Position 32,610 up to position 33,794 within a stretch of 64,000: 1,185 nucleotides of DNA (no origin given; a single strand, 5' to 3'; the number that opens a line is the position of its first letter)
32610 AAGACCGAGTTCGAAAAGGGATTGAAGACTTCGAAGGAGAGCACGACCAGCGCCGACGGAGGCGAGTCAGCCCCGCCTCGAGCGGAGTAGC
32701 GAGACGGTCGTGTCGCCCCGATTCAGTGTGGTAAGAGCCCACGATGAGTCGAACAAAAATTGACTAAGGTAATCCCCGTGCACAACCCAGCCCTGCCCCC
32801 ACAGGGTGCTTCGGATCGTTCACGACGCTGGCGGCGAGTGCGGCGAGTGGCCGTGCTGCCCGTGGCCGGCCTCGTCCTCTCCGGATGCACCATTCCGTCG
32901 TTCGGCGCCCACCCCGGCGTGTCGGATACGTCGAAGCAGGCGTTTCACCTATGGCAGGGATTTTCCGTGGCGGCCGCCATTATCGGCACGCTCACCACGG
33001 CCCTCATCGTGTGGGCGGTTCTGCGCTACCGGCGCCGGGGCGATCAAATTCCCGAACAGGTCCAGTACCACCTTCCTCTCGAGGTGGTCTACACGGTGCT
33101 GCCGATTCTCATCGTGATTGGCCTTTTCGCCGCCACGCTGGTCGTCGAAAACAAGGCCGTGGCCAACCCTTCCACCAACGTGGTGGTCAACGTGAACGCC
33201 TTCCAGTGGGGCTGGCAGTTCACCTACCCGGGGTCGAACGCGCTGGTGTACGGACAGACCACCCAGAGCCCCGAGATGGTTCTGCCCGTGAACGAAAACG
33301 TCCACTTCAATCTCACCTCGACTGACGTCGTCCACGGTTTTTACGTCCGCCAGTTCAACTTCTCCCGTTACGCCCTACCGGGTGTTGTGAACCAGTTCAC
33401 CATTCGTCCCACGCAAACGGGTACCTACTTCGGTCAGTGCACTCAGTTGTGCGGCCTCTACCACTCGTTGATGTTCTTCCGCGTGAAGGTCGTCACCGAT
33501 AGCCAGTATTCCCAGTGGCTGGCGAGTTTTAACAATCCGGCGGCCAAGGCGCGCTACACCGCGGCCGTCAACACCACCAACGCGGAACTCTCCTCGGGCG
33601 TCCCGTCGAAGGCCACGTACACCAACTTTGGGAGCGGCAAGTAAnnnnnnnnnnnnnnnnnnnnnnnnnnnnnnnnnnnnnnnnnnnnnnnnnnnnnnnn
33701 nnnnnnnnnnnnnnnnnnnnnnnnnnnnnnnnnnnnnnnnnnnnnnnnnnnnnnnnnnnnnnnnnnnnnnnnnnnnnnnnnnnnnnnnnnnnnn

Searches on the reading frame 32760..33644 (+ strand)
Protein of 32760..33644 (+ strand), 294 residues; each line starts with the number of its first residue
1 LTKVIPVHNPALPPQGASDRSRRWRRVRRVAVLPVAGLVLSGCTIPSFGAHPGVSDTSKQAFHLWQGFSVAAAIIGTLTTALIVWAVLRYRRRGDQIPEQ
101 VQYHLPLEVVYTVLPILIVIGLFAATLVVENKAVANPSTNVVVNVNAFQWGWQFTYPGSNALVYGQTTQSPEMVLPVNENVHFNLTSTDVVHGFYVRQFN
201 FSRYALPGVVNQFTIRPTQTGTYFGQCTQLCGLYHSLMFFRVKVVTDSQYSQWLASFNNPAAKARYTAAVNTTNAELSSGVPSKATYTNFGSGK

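Call 6: search_protein_families(library=pfam, proteins=[window:32760-33644:+], max_evalue=0.001)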
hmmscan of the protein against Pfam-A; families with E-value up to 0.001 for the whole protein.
window:32760-33644:+ (294 aa): 2 families
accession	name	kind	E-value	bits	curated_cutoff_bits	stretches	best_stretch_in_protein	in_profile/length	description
PF00116.26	COX2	-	1.5e-17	64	22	1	172-244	47-119/120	Cytochrome C oxidase subunit II, periplasmic domain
PF02790.20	COX2_TM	-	9.6e-05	22.9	22.8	1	70-122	28-81/88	Cytochrome C oxidase subunit II, transmembrane domain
